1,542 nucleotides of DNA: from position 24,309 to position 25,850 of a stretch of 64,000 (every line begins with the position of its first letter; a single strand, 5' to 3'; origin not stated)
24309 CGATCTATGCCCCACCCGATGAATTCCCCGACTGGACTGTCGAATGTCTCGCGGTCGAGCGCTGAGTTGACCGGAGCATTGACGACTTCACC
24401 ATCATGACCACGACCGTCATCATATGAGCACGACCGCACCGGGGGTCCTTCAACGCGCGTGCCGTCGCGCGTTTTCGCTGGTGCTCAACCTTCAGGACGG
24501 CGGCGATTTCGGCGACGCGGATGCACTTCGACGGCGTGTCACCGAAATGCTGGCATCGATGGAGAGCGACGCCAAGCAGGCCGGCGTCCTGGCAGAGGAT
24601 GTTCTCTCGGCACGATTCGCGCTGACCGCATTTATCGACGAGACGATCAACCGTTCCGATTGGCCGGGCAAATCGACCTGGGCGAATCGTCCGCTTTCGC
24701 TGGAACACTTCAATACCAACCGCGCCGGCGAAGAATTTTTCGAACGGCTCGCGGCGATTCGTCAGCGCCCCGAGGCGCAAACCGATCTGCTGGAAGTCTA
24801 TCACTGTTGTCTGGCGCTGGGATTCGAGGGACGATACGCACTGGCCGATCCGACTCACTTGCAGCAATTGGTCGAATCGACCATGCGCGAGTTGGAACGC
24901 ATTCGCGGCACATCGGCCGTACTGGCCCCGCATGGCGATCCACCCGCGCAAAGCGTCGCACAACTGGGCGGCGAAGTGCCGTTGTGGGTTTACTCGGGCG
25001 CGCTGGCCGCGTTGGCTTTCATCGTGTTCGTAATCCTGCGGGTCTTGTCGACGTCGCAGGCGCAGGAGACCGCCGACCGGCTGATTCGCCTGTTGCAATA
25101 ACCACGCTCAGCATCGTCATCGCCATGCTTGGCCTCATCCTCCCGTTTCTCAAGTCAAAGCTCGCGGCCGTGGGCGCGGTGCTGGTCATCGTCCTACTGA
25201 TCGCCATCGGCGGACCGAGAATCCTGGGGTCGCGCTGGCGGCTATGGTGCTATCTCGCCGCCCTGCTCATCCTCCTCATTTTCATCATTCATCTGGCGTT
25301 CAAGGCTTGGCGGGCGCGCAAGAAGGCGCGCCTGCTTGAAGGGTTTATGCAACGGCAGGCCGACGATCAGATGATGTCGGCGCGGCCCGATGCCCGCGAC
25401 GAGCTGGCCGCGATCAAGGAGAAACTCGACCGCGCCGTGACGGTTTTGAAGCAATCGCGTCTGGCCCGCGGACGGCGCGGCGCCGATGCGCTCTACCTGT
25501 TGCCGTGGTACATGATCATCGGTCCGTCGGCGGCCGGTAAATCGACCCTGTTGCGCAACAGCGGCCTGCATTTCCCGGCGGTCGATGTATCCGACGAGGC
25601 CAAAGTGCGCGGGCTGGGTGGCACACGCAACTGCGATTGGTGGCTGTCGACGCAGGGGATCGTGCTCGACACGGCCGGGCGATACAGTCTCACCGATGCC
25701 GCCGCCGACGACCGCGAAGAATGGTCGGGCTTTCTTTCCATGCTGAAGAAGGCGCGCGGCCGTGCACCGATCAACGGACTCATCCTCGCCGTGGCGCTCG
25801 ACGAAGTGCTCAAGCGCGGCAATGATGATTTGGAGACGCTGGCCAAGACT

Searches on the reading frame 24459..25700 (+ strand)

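Call 58: search_protein_families(library=pfam, proteins=[window:24459-25700:+], max_evalue=0.1)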
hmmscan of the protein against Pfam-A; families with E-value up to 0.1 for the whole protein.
window:24459-25700:+ (414 aa): 3 families
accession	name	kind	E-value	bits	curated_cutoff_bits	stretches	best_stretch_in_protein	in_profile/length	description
PF04932.20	Wzy_C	-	0.00026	21.3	31.7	1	220-311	2-86/149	O-Antigen ligase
PF00335.26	Tetraspanin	-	0.009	16.1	32.1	1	226-300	41-119/225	Tetraspanin family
PF13555.12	AAA_29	-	0.096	12.9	27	0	351-365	25-39/61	P-loop containing region of AAA domain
